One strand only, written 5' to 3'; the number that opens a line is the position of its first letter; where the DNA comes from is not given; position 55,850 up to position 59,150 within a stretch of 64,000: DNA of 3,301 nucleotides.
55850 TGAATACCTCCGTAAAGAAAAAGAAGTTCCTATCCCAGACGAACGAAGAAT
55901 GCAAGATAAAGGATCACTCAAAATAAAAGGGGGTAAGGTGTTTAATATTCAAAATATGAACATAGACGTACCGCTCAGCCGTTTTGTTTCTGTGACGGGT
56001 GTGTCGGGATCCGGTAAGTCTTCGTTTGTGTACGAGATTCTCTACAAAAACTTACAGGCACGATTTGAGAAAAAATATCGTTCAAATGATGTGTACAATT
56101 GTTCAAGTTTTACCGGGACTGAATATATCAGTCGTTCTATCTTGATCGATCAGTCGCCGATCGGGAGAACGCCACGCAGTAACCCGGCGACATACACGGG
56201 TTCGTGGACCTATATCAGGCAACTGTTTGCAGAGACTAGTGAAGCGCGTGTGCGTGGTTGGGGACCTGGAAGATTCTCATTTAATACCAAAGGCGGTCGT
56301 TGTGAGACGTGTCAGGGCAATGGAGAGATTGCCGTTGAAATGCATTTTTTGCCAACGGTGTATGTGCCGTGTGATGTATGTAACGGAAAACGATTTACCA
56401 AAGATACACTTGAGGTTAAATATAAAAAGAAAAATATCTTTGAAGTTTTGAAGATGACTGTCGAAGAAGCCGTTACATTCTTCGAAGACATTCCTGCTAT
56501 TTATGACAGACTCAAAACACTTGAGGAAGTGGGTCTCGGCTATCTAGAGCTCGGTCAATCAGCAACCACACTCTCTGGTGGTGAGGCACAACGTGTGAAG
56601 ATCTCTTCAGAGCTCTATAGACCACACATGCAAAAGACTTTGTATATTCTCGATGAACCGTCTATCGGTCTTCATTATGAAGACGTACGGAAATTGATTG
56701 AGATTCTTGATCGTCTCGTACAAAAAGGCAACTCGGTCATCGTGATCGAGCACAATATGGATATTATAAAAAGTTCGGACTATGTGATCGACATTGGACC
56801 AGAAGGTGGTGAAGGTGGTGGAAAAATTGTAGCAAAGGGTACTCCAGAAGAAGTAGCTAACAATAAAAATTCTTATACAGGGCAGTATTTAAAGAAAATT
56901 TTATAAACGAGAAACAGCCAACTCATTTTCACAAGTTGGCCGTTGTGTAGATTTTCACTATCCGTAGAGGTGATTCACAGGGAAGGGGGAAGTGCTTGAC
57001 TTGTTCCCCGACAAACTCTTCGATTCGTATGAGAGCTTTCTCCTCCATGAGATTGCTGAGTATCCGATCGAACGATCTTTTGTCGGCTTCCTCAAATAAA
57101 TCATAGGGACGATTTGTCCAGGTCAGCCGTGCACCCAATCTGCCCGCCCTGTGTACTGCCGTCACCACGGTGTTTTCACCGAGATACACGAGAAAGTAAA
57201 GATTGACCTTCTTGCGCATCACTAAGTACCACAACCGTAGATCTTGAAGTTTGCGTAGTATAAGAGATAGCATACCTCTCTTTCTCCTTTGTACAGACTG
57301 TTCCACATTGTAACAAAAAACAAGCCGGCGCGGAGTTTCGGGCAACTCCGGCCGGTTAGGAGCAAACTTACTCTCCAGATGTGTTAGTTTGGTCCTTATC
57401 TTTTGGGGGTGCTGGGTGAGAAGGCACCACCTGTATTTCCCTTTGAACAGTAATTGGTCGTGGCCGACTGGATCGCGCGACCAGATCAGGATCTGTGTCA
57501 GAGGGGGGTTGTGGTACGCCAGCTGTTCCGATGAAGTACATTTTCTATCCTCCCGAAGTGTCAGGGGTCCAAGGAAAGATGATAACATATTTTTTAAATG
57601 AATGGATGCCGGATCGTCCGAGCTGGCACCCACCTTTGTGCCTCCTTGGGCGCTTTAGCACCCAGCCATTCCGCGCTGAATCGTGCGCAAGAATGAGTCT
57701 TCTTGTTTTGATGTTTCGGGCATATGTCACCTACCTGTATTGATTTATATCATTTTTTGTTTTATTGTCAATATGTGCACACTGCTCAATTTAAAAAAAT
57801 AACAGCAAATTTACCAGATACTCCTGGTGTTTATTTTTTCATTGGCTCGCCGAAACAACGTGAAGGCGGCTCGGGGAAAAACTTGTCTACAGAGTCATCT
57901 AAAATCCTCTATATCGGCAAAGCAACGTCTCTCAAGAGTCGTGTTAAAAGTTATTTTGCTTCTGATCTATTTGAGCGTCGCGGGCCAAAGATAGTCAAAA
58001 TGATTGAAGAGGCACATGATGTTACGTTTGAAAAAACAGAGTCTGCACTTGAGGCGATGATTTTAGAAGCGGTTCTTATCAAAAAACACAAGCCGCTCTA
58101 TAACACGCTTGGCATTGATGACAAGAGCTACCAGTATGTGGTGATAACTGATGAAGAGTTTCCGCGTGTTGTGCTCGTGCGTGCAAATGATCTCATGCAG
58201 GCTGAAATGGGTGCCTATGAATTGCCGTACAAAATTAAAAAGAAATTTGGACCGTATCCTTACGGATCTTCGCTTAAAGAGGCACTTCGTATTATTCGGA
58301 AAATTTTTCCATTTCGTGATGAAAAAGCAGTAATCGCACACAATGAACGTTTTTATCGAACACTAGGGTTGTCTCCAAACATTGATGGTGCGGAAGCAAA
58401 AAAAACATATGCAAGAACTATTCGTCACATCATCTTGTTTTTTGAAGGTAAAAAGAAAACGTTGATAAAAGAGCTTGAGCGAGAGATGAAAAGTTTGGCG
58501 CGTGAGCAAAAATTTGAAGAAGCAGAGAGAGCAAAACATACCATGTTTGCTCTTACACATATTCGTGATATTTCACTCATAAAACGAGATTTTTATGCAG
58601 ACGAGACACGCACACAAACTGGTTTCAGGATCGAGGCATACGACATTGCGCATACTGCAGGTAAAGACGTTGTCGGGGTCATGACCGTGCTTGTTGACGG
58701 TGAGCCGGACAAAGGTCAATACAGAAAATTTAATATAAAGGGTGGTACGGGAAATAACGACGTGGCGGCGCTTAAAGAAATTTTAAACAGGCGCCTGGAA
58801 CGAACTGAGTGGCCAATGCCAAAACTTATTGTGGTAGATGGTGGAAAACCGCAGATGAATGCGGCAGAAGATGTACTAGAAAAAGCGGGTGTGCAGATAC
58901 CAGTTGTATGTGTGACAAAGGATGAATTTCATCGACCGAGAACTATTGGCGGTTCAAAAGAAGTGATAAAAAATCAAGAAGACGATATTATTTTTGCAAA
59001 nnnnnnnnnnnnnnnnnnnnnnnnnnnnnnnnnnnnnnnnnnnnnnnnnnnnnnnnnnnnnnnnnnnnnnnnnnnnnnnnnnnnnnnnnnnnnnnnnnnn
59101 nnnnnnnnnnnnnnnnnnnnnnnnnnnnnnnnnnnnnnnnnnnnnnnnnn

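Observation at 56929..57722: The uvrA-uvrC spacer holds a minus-strand GC-rich ~360-nt RNA ending in an intrinsic terminator immediately upstream of a 114-aa gene (a riboswitch/attenuator-like layout)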

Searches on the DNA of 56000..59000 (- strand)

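Call 3: search_rna_families(source=window, start=56000, end=59000, threshold=evalue, max_evalue=1, show_alignments=3)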
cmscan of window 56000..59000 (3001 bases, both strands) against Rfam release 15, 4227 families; matches with E-value up to 1: 0.
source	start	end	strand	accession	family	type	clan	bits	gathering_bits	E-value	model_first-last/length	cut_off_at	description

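Call 81: search_dna_similar(query=window:56907-57774:-, collection=phages, mode=distant, max_evalue=0.01, max_rows=10)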
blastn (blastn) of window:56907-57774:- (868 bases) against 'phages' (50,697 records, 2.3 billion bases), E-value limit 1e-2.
No match.

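Call 82: search_dna_similar(query=window:56907-57774:-, collection=plasmids, mode=distant, max_evalue=0.01, max_rows=10)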
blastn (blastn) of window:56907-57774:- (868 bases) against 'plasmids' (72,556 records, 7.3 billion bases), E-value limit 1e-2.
No match.

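Call 99: search_rna_families(source=window, start=57290, end=57760, threshold=evalue, max_evalue=10)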
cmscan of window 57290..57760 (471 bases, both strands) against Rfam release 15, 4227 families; matches with E-value up to 10: 1.
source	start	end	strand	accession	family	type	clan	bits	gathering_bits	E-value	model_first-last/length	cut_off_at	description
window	57583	57682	-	RF02621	BSnc120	Gene; sRNA;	-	15.2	114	2.1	1-88/88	no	Brucella sRNA 120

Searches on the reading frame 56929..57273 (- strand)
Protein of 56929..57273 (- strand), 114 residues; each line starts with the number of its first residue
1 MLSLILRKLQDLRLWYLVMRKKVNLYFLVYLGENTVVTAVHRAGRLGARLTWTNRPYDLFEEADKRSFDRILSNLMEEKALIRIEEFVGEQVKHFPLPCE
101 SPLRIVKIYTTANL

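Call 9: search_protein_families(library=pfam, proteins=[window:56929-57273:-], max_evalue=1)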
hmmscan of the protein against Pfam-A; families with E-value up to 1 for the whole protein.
window:56929-57273:- (114 aa): 1 family
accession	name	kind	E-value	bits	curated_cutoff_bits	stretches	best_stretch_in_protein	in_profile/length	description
PF16376.10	fragilysinNterm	-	0.032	14.4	25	1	27-84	24-78/144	N-terminal domain of fragilysin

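Call 10: search_protein_families(library=ncbifam, proteins=[window:56929-57273:-], max_evalue=1)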
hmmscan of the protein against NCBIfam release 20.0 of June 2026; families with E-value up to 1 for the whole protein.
window:56929-57273:- (114 aa): 0 families

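Call 11: find_homologous_proteins(query=window:56929-57273:-, max_evalue=0.01)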
Query window:56929-57273:-: 9 candidates shared short words with the query, none scored E <= 0.01.

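Call 38: find_homologous_proteins(query=A1, max_evalue=0.001)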
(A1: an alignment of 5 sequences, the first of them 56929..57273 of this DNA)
Query A1 (5 sequences) (114 aa, profile of the alignment): 6 proteins with E <= 0.001 among 663 candidates.
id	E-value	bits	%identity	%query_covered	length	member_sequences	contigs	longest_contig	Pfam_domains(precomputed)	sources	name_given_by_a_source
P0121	1.5e-34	136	42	11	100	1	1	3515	-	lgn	-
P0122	1.0e-33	133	26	70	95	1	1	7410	-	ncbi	-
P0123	1.8e-31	126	-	-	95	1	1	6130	-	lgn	-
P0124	4.2e-20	90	-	-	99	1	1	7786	-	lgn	-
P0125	9.6e-19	85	-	-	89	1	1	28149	-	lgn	-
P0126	3.1e-14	71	23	62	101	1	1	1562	-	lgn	-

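Call 39: find_encoding_contigs(protein=P0124, flank=4000, max_places=2)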
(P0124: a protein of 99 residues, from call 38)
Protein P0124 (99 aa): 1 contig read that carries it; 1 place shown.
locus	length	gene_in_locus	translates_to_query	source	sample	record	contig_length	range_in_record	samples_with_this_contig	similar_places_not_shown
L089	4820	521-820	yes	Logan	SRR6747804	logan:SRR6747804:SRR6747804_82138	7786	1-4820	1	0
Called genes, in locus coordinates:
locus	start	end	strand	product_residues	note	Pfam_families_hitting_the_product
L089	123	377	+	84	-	-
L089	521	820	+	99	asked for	-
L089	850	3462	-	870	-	PF00005:ABC_tran (faint), PF02463:SMC_N (faint), PF13191:AAA_16 (faint), PF13555:AAA_29 (faint), PF20703:nSTAND1 (faint), PF20720:nSTAND3 (faint), PF13304:AAA_21 (faint), PF17760:UvrA_inter, +1 more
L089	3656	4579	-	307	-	-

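Call 40: find_encoding_contigs(protein=P0126, flank=4000, max_places=2)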
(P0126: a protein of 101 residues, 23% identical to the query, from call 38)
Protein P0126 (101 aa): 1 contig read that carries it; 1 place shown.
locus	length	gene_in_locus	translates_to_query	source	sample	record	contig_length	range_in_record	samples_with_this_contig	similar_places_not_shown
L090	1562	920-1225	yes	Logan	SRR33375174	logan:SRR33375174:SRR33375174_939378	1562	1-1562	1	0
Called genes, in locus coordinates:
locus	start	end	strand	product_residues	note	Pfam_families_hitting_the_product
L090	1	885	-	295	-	?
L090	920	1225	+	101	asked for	-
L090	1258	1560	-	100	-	?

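Call 63: search_protein_families(library=padloc, proteins=[window:56929-57273:-, P0121, P0122, P0124, P0126], max_evalue=1)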
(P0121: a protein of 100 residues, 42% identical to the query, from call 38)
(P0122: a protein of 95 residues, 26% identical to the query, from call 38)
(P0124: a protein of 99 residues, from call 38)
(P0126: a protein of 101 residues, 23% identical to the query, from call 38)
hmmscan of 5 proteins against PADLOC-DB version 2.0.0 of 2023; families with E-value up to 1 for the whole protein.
window:56929-57273:- (114 aa): 0 families

P0121 (100 aa): 0 families

P0122 (95 aa): 0 families

P0124 (99 aa): 0 families

P0126 (101 aa): 0 families

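Call 64: search_protein_families(library=phrogs, proteins=[window:56929-57273:-, P0121, P0122, P0124, P0126], max_evalue=1)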
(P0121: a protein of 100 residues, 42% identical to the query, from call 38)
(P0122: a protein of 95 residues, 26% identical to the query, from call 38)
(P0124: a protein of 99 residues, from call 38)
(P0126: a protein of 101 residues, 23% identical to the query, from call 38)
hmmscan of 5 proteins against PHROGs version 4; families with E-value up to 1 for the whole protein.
window:56929-57273:- (114 aa): 0 families

P0121 (100 aa): 0 families

P0122 (95 aa): 0 families

P0124 (99 aa): 0 families

P0126 (101 aa): 0 families

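Call 74: predict_structure(alignment_id=A2)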
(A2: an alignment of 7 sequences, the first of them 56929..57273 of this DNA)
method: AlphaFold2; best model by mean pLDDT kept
length: 114 residues; sequences in the alignment: 7
mean_pLDDT: 72.5   pTM: 0.66
mean pLDDT of the five models: 72.5, 71.3, 65.5, 60.9, 53.5
residues with pLDDT >= 90: 0; 70-90: 79; 50-70: 26; < 50: 9
segments of 3 or more residues with pLDDT < 50: 57-64
pLDDT, mean of each block of 10 residues (from residue 1): 76 78 79 69 69 59 56 72 85 74 84 65
secondary structure, 60 per line:
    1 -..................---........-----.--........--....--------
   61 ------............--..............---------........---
elements in order: H2-19 E23-30 E39-46 E49-52 H68-78 E81-88 H89-94 E104-111
